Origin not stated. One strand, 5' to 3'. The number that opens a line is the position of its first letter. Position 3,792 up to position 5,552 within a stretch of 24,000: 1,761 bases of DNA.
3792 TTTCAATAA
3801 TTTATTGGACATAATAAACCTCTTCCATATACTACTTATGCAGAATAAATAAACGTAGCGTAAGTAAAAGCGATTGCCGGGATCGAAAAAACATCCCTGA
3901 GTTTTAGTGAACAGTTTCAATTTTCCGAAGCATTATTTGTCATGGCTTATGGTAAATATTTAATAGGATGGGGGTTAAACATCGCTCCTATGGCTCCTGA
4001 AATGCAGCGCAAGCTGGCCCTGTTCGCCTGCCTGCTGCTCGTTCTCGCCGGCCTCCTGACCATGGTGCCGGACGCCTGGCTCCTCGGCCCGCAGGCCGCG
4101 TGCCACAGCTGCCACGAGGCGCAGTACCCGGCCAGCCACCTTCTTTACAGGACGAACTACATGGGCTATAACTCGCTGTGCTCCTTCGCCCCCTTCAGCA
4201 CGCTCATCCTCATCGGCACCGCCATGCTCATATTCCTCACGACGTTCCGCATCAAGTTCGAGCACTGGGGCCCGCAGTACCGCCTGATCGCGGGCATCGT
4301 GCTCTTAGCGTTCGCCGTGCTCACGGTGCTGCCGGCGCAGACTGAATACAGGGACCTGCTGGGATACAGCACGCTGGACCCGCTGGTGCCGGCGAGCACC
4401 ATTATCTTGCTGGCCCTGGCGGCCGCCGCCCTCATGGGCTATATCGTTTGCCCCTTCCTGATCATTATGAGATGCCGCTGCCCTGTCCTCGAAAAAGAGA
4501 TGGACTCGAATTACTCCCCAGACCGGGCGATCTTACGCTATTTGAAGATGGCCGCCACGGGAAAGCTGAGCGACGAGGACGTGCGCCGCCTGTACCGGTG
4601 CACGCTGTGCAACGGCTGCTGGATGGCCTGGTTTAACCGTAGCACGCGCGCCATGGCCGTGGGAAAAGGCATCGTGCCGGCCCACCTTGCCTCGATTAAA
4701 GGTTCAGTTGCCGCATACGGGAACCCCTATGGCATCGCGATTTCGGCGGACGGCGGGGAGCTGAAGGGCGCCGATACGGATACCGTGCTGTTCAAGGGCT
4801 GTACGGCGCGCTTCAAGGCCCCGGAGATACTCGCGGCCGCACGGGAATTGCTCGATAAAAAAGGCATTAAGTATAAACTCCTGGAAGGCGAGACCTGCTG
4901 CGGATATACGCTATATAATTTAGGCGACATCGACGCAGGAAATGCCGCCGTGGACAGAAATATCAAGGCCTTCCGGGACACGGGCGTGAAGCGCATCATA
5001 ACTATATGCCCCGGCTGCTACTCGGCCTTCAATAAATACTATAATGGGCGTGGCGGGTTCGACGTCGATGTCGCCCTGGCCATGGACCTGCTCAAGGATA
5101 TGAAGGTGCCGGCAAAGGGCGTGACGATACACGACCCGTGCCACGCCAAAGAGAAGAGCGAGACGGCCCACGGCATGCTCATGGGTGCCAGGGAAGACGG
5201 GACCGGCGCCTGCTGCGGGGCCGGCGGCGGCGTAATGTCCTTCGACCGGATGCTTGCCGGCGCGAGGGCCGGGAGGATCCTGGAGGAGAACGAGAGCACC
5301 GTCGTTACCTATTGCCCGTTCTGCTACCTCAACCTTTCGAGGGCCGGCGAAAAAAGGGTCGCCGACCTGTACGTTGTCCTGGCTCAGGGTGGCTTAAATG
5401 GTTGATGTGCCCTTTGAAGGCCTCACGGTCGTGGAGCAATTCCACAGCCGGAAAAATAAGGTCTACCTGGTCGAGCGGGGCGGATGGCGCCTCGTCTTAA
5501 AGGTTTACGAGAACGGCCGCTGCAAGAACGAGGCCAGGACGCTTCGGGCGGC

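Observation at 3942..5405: Fusion of a 4-TM module bearing an outside-facing CXXCH to an HdrD/DsrK-like double CCG domain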

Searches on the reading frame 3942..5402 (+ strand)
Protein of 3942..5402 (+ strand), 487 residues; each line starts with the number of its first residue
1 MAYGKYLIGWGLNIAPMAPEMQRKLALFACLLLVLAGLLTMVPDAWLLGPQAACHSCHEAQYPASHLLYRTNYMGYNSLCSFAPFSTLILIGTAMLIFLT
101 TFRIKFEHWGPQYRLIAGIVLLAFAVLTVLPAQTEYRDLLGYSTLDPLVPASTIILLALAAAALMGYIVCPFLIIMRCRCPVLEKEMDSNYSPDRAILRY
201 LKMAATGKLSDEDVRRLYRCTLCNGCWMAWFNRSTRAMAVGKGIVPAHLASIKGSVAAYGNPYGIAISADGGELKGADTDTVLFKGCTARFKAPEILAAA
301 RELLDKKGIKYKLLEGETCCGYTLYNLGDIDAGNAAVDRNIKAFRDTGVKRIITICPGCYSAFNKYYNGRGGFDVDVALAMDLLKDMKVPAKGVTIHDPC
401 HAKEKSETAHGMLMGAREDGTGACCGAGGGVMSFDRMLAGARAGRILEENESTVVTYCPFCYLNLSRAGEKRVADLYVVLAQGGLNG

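Call 3: search_protein_families(library=pfam, proteins=[window:3942-5402:+], max_evalue=1)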
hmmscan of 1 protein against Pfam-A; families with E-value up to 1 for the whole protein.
window:3942-5402:+ (487 aa): 2 families
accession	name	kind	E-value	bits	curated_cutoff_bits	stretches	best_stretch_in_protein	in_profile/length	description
PF02754.22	CCG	-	3.4e-24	85.2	20.6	2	282-363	2-84/85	Cysteine-rich domain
PF03124.20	EXS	-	0.79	9.4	25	0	32-137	2-100/330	EXS family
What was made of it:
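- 4785..5030 (+): CCG domain 1 (C287, C319-C320, C356, C359; spacing CX31CCX35CXXC). Pfam PF02754 best stretch aa 282-363 (call 3).
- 5124..5351 (+): CCG domain 2 (C400, C424-C425, C458, C461). Second PF02754 stretch (call 3).
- On CCG-domain superfamily (PF02754; HdrB/HdrD/GlpC/TfrB/LutA/SdhE): PF02754 is found twice (E 3.4e-24, 85.2 bits against a cutoff of 20.6; call 3).
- On HdrD of HdrDE heterodisulfide reductase: No Fer4-type Pfam hit was found (call 3).
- Checked: CCG domains: Pfam finds PF02754 twice (E 3.4e-24) and nothing else (call 3).
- Pfam PF02754 is found twice (call 3).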

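Call 4: search_protein_families(library=ncbifam, proteins=[window:3942-5402:+], max_evalue=1)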
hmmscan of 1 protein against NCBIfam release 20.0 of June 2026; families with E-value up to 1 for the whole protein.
window:3942-5402:+ (487 aa): 10 families
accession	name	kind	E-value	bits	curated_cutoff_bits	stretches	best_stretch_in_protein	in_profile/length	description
NF004898.0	PRK06259.1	equivalog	1.8e-26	92.8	385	1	277-470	260-468/488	fumarate reductase (CoM/CoB) subunit TfrB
NF045670.1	quin_L_LdhH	equivalog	4.5e-19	68.2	800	1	279-476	467-696/706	L-lactate dehydrogenase (quinone) large subunit LdhH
NF045663.1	diclust_near_Sec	equivalog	2.9e-14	52.1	530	1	278-471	419-624/759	pyridine nucleotide-disulfide oxidoreductase/dicluster-binding protein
TIGR03288.1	CoB_CoM_SS_B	equivalog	8.5e-11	41.6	345.15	2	282-364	3-85/290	CoB--CoM heterodisulfide reductase subunit B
NF008369.0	PRK11168.1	equivalog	1.2e-08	34.2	278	1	278-373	166-262/401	anaerobic glycerol-3-phosphate dehydrogenase subunit C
NF008434.0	PRK11274.1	equivalog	1.9e-08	33.6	333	1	280-366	169-258/409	glycolate oxidase subunit GlcF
NF041780.1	hetero_SS_HdrB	equivalog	1.2e-07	31.4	450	1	279-365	4-92/304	ferredoxin:CoB-CoM heterodisulfide reductase subunit HdrB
NF042965.1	MFR_anch_SdhE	equivalog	0.00027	20.6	500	1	282-365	4-86/282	8-methylmenaquinol:fumarate reductase membrane anchor subunit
TIGR03379.1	glycerol3P_GlpC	equivalog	0.0055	15.5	279.9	1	281-354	164-237/397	anaerobic glycerol-3-phosphate dehydrogenase subunit GlpC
TIGR01807.1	CM_P2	equivalog_domain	0.19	12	69.55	1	191-219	43-73/76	chorismate mutase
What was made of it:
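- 5124..5351 (+): The TfrB-type match covers aa 277-470 (call 4).
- On HdrD of HdrDE heterodisulfide reductase: HdrB NF041780 scores 31.4 against 450 (call 4).
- On DsbD/CcdA or DsbB/VKOR thiol-disulfide membrane modules: No Pfam or NCBIfam hit on aa 1-190 (calls 3, 4).
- Closest known: HdrD of HdrDE. Different: NCBIfam equivalog scores are far below the cutoffs (HdrB 41.6 against 345; call 4).
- Closest known: TfrB. Same: It is the best NCBIfam hit, covering the CCG region aa 277-470 (E 1.8e-26, call 4).
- The motif matches no known metal-binding family (calls 3, 4).
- Tried and rejected: Pfam and NCBIfam give nothing (calls 3, 4).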

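Call 5: find_homologous_proteins(query=window:3942-5402:+, max_evalue=0.001)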
Query window:3942-5402:+ (487 aa): 136 proteins with E <= 0.001 among 8000 candidates; the best 120 are listed.
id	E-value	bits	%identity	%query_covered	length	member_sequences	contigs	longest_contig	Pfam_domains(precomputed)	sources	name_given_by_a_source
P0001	0.0e+0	1081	100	97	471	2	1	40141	PF02754.22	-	-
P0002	1.4e-276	936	85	97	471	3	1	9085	PF02754.22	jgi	jgi:Fe-S oxidoreductase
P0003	9.2e-272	920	84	96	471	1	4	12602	PF02754.22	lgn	-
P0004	2.5e-269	912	83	97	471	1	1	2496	PF02754.22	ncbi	-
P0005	1.8e-268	909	81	97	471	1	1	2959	PF02754.22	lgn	-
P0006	2.7e-256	869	80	97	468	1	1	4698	PF02754.22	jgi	jgi:fumarate reductase (CoM/CoB) subunit B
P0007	2.6e-255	866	79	96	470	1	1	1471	PF02754.22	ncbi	-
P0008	1.2e-251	854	75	97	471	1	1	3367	PF02754.22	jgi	jgi:Fe-S oxidoreductase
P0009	5.2e-244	828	75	96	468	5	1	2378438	PF02754.22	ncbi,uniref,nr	ncbi:Fe-S oxidoreductase [Methanocella conradii HZ254]|uniref:Fe-S oxidoreductase n=1 Tax=Methanocel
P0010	2.5e-242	823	73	97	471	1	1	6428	PF02754.22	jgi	jgi:fumarate reductase (CoM/CoB) subunit B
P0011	2.4e-241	820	75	97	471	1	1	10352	PF02754.22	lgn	-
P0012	2.4e-238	810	72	96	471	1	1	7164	PF02754.22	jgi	jgi:fumarate reductase (CoM/CoB) subunit B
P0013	7.0e-236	802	73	96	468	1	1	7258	PF02754.22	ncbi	-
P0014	4.0e-230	783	71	97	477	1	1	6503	PF02754.22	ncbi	-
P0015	2.2e-228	777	71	97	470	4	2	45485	PF02754.22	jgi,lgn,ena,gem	-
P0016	5.7e-228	776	71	97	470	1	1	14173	PF02754.22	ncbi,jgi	-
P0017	2.5e-210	717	67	96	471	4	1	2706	PF02754.22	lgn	-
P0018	2.9e-207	707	66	96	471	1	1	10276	PF02754.22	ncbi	ncbi:MAG TPA: (Fe-S)-binding protein [Methanocellaceae archaeon]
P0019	4.6e-204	697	72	85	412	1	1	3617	PF02754.22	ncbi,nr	ncbi:MAG TPA: (Fe-S)-binding protein, partial [Methanocella sp.]|nr:(Fe-S)-binding protein [Methanoc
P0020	7.2e-202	689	71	85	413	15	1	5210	PF02754.22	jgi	jgi:Fe-S oxidoreductase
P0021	2.7e-198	678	60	96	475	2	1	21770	PF02754.22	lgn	-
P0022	5.9e-190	650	60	95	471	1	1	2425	PF02754.22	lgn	-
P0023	3.6e-188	644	58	96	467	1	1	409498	PF02754.22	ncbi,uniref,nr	ncbi:Fe-S cluster protein [Methanocella sp. CWC-04]|uniref:Fe-S cluster protein n=1 Tax=Methanoocean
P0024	3.6e-185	634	67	84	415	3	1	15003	PF02754.22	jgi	jgi:Fe-S oxidoreductase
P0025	6.0e-179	614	56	96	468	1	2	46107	PF02754.22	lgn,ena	-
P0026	1.8e-177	609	56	95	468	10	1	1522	PF02754.22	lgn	-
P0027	4.6e-176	604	56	95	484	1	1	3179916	PF02754.22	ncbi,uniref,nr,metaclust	ncbi:(Fe-S)-binding protein [Methanocella arvoryzae]|uniref:Predicted Fe-S cluster-binding oxidoredu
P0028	2.4e-174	599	57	91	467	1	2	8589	PF02754.22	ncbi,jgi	jgi:Fe-S oxidoreductase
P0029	4.7e-174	598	56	97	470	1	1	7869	PF02754.22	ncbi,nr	ncbi:MAG TPA: (Fe-S)-binding protein [Methanocella sp.]|nr:(Fe-S)-binding protein [Methanocella sp.]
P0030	8.1e-174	597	55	93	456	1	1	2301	PF02754.22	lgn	-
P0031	5.7e-173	594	55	95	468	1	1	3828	PF02754.22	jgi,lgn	jgi:Fe-S oxidoreductase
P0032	4.3e-171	588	57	96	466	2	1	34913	PF02754.22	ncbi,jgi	ncbi:MAG TPA: (Fe-S)-binding protein [Methanocella sp.]|jgi:Fe-S oxidoreductase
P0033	6.5e-171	587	56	94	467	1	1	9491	PF02754.22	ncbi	-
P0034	8.2e-170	584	56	96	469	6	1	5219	PF02754.22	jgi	jgi:Fe-S oxidoreductase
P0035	1.2e-169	583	56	96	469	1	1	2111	PF02754.22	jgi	jgi:fumarate reductase (CoM/CoB) subunit B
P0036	5.1e-169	581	56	95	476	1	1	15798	PF02754.22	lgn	-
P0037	1.2e-168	580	54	91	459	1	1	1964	PF02754.22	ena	-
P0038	1.2e-166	573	54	97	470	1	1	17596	PF02754.22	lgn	-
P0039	5.6e-163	561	53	96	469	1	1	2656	PF02754.22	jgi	jgi:fumarate reductase (CoM/CoB) subunit B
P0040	6.2e-163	561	54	96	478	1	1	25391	PF02754.22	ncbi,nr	ncbi:MAG: CoB--CoM heterodisulfide reductase iron-sulfur subunit D [Methanocella sp. PtaU1.Bin125]|n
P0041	2.0e-142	493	53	84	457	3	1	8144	PF02754.22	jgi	jgi:fumarate reductase (CoM/CoB) subunit B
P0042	1.2e-116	408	60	64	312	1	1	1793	PF02754.22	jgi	jgi:hypothetical protein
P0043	2.3e-101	358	55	58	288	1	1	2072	PF02754.22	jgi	-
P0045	3.6e-91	324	51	60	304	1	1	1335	PF02754.22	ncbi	-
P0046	1.1e-89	319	49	60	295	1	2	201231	PF02754.22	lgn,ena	-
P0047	1.2e-89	319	49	60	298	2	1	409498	PF02754.22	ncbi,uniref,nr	ncbi:(Fe-S)-binding protein [Methanocella sp. CWC-04]|uniref:(Fe-S)-binding protein n=1 Tax=Methanoo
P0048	1.8e-89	319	49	61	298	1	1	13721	PF02754.22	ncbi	ncbi:MAG: (Fe-S)-binding protein [Methanocella sp.]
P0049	1.1e-88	316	46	61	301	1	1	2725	PF02754.22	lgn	-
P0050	1.5e-88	316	50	61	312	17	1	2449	PF02754.22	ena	-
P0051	1.9e-88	315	49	61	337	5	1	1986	PF02754.22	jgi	jgi:fumarate reductase (CoM/CoB) subunit B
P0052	4.0e-88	314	50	61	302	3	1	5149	PF02754.22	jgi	jgi:Fe-S oxidoreductase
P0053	6.3e-88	314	47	60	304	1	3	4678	PF02754.22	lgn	-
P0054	6.5e-88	314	48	61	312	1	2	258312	PF02754.22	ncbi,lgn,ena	-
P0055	6.8e-88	314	45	61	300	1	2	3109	PF02754.22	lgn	-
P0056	9.7e-88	313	49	60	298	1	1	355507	PF02754.22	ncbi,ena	-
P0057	1.0e-87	313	50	61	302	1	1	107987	PF02754.22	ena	-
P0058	1.8e-87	312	46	62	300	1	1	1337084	PF02754.22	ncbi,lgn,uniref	ncbi:(Fe-S)-binding protein [Methanobacterium oryzae]|uniref:(Fe-S)-binding protein n=1 Tax=Methanob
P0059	1.8e-87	312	46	61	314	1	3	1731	PF02754.22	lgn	-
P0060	1.9e-87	312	48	61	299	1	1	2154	PF02754.22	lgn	-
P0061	2.2e-87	312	50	61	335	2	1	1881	PF02754.22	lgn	-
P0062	9.8e-87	310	49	61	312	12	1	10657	PF02754.22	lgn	-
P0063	1.1e-86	310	48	60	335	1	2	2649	PF02754.22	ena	-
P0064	3.6e-86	308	45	61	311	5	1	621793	PF02754.22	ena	-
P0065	4.3e-86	308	50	58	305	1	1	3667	PF02754.22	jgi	jgi:fumarate reductase (CoM/CoB) subunit B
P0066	6.7e-86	307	44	62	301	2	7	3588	PF02754.22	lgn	-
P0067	6.8e-86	307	50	60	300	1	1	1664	PF02754.22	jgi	jgi:fumarate reductase (CoM/CoB) subunit B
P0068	8.9e-86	307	48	60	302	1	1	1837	PF02754.22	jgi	jgi:Fe-S oxidoreductase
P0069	9.1e-86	307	47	60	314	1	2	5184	PF02754.22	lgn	-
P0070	3.0e-85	305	46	61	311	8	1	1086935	PF02754.22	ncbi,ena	-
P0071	3.0e-85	305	48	59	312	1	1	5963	PF02754.22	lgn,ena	-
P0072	3.2e-85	305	47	60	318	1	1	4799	PF02754.22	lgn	-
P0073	7.7e-85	303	47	62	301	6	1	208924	PF02754.22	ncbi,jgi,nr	ncbi:MAG: (Fe-S)-binding protein [Methanobacterium sp.]|nr:(Fe-S)-binding protein [Methanobacterium 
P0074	1.0e-84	303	49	60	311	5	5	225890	PF02754.22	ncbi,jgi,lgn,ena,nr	ncbi:MAG TPA: heterodisulfide reductase-related iron-sulfur binding cluster [Methanobacterium sp.]|n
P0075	3.4e-84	301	48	60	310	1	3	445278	PF02754.22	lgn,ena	-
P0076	5.9e-84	301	44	61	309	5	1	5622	PF02754.22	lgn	-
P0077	6.0e-84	301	49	61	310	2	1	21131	PF02754.22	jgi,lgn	-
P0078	7.4e-84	300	44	61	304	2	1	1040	PF02754.22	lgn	-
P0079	1.1e-83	300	48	60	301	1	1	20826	PF02754.22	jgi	jgi:fumarate reductase (CoM/CoB) subunit B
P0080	1.1e-83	300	47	62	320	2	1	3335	PF02754.22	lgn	-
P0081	1.3e-83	299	46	61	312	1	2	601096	PF02754.22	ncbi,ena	-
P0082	1.9e-83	299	47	61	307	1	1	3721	PF02754.22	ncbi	-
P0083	2.2e-83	299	45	61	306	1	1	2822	PF02754.22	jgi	jgi:Fe-S oxidoreductase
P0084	3.8e-83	298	47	59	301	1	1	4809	PF02754.22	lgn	-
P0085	6.5e-83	297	46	60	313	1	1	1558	PF02754.22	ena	-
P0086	7.6e-83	297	49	60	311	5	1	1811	PF02754.22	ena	-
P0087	8.1e-83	297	46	62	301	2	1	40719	PF02754.22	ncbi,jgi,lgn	-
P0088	8.8e-83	297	46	60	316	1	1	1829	PF02754.22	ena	-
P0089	1.2e-82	296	46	61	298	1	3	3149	PF02754.22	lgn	-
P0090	1.2e-82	296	49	60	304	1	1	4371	PF02754.22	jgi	jgi:fumarate reductase (CoM/CoB) subunit B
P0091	1.5e-82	296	49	60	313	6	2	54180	PF02754.22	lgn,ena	-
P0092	1.8e-82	296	46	60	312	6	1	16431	PF02754.22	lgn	-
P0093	2.1e-82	295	45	61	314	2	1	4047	PF02754.22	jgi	jgi:Fe-S oxidoreductase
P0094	2.5e-82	295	48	60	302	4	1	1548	PF02754.22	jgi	jgi:fumarate reductase (CoM/CoB) subunit B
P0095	2.9e-82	295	46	62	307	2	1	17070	PF02754.22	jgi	jgi:Fe-S oxidoreductase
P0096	3.1e-82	295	49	60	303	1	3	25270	PF02754.22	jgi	jgi:Fe-S oxidoreductase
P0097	7.4e-82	294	44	61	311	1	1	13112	PF02754.22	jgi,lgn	-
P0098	1.3e-81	293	45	61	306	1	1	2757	PF02754.22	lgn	-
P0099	2.2e-81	292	46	62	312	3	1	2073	PF02754.22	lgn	-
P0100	2.3e-81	292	47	59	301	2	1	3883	PF02754.22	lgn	-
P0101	3.1e-81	292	46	59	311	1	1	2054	PF02754.22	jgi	jgi:Fe-S oxidoreductase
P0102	3.2e-81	292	45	58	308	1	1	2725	PF02754.22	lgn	-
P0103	3.5e-81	291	47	60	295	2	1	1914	PF02754.22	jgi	jgi:fumarate reductase (CoM/CoB) subunit B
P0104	5.7e-81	291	46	60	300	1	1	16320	PF02754.22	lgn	-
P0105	9.3e-81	290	46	60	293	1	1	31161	PF02754.22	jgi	-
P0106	1.2e-80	290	46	60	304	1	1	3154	PF02754.22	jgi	jgi:Fe-S oxidoreductase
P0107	1.4e-80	289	46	60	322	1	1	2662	PF02754.22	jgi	jgi:fumarate reductase (CoM/CoB) subunit B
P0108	2.7e-80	288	45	61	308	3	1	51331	PF02754.22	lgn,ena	-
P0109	3.1e-80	288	46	62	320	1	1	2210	PF02754.22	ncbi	-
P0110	1.4e-79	286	43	60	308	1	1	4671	PF02754.22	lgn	-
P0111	2.4e-79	285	47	59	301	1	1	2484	PF02754.22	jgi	jgi:fumarate reductase (CoM/CoB) subunit B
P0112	7.7e-78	280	45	61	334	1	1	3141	PF02754.22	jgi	jgi:Fe-S oxidoreductase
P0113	8.6e-78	280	45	60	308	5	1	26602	PF02754.22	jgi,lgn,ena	-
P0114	1.7e-77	279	47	59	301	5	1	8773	PF02754.22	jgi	jgi:Fe-S oxidoreductase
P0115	2.9e-77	278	45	59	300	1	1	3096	PF02754.22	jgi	jgi:fumarate reductase (CoM/CoB) subunit B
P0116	4.3e-77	278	45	59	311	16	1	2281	PF02754.22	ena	-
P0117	5.0e-77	278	46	59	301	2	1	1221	PF02754.22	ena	-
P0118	5.7e-77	278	46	59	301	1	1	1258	PF02754.22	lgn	-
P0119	6.3e-77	277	45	59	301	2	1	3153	PF02754.22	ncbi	-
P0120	1.2e-76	276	46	59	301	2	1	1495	PF02754.22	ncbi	-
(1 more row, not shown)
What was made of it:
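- Closest known: TfrB. Same: Several database entries for relatives carry this name (call 5).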

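Call 10: find_encoding_contigs(protein=P0058, flank=6000, max_places=3)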
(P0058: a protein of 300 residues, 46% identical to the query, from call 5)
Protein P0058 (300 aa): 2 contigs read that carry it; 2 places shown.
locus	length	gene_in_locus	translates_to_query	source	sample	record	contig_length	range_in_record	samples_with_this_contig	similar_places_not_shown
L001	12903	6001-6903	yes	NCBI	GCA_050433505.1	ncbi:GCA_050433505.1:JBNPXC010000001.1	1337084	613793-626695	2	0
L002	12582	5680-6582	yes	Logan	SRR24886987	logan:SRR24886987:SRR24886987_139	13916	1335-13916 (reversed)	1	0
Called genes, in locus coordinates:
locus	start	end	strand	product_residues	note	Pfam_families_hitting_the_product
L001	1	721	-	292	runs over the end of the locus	-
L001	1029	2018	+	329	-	PF01634:HisG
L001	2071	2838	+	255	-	-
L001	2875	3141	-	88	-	PF18898:DUF5654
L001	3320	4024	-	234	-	PF09997:DUF2238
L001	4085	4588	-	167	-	PF01936:NYN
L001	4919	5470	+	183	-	PF00881:Nitroreductase, PF14512:TM1586_NiRdase (weak)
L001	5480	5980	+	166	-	PF12802:MarR_2 (weak)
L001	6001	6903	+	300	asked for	PF02754:CCG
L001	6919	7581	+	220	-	PF00753:Lactamase_B, PF19583:ODP, PF23023:Anti-Pycsar_Apyc1 (weak)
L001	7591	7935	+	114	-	-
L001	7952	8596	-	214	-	-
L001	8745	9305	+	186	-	PF00440:TetR_N, PF16295:TetR_C_10 (weak)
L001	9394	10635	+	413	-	PF00248:Aldo_ket_red, PF13746:Fer4_18 (faint), PF13183:Fer4_8 (weak), PF13187:Fer4_9, PF13237:Fer4_10 (faint), PF13534:Fer4_17 (weak), PF00037:Fer4 (weak)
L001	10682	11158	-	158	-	-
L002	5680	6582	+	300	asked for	PF02754:CCG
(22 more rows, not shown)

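Call 11: find_encoding_contigs(protein=P0047, flank=6000, max_places=3)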
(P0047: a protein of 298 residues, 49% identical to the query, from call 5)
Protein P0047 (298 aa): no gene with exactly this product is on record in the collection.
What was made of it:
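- Tried and rejected: Contig look-up of the soluble paralogue P0047 (call 11).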

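Call 12: find_encoding_contigs(protein=P0009, flank=7000, max_places=2)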
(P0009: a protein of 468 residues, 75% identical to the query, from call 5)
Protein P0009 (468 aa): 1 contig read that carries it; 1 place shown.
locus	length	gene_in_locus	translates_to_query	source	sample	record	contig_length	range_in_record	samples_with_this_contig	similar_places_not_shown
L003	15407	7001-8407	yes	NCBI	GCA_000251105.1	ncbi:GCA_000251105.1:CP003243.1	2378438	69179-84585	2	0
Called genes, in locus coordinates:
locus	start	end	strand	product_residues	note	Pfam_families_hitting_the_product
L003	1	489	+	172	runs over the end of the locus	PF00252:Ribosomal_L16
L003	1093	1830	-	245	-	PF00005:ABC_tran, PF01637:ATPase_2 (faint), PF02463:SMC_N, PF09818:ABC_ATPase (faint), PF13304:AAA_21 (weak)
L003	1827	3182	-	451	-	PF13620:CarboxypepD_reg (faint), PF13715:CarbopepD_reg_2 (faint), PF23374:Fn3_arc (faint), PF08308:PEGA, PF00528:BPD_transp_1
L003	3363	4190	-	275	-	PF10613:Lig_chan-Glu_bd, PF00497:SBP_bac_3, PF09084:NMT1 (faint)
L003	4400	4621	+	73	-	-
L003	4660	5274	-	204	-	PF01184:Gpr1_Fun34_YaaH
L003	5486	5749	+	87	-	-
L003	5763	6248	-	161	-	PF01161:PBP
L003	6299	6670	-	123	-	PF09946:DUF2178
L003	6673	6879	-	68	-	PF13560:HTH_31, PF12844:HTH_19, PF13413:HTH_25 (weak), PF13443:HTH_26, PF01381:HTH_3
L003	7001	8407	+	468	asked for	PF02754:CCG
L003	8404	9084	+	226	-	PF01636:APH (faint)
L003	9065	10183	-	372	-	PF01663:Phosphodiest, PF01676:Metalloenzyme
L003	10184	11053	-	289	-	-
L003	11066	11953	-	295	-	PF00174:Oxidored_molyb (weak)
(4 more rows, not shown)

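Call 13: find_encoding_contigs(protein=P0027, flank=7000, max_places=2)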
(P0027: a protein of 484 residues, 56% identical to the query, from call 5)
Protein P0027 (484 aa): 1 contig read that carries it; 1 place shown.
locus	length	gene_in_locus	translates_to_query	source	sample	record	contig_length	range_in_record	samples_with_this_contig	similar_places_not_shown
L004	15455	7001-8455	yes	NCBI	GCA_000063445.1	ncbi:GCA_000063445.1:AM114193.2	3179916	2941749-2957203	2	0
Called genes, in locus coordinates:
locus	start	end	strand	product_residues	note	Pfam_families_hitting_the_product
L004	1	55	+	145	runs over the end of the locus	PF00582:Usp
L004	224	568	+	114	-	-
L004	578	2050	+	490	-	PF00989:PAS, PF13426:PAS_9, PF00989:PAS, PF13188:PAS_8, PF13426:PAS_9, PF07536:HWE_HK (weak), PF07568:HisKA_2, PF02518:HATPase_c, +2 more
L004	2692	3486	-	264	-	PF00561:Abhydrolase_1, PF12146:Hydrolase_4, PF12697:Abhydrolase_6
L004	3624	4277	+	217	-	PF00303:Thymidylat_synt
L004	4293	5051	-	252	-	PF01026:TatD_DNase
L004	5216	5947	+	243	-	PF00989:PAS (faint), PF08448:PAS_4 (faint)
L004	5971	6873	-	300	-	PF12849:PBP_like_2, PF13531:SBP_bac_11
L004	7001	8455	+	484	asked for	PF02754:CCG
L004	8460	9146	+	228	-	PF01636:APH (weak), PF01163:RIO1 (weak)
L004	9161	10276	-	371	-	PF01663:Phosphodiest, PF01676:Metalloenzyme (weak)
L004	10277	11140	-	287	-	-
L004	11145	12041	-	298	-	PF00174:Oxidored_molyb (faint)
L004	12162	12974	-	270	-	PF02361:CbiQ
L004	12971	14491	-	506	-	PF13476:AAA_23 (faint), PF13481:AAA_25 (faint), PF00005:ABC_tran, PF02463:SMC_N (faint), PF13191:AAA_16 (faint), PF13555:AAA_29 (faint), PF13304:AAA_21 (weak), PF00005:ABC_tran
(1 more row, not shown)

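Call 14: find_encoding_contigs(protein=P0023, flank=7000, max_places=2)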
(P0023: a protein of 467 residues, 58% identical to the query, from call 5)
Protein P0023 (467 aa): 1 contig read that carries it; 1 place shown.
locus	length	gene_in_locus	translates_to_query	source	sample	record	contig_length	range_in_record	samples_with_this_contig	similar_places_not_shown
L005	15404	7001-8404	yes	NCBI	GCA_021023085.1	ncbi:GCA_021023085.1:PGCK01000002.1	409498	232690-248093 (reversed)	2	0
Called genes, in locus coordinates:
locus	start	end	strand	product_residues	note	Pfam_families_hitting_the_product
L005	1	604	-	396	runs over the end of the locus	PF00989:PAS, PF13426:PAS_9, PF02518:HATPase_c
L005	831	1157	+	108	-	-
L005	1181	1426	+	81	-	-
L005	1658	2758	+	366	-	PF23500:DUF7133, PF22807:TrAA12 (weak), PF07995:GSDH, PF22807:TrAA12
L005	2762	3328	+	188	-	PF01814:Hemerythrin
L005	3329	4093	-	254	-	PF01026:TatD_DNase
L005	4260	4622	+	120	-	PF01329:Pterin_4a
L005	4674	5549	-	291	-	PF12849:PBP_like_2, PF13531:SBP_bac_11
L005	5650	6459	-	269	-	PF00696:AA_kinase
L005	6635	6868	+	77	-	-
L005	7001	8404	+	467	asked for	PF02754:CCG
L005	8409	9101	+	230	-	PF01163:RIO1, PF01636:APH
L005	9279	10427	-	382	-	PF01663:Phosphodiest, PF01676:Metalloenzyme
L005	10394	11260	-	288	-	-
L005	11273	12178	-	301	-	PF00174:Oxidored_molyb (faint)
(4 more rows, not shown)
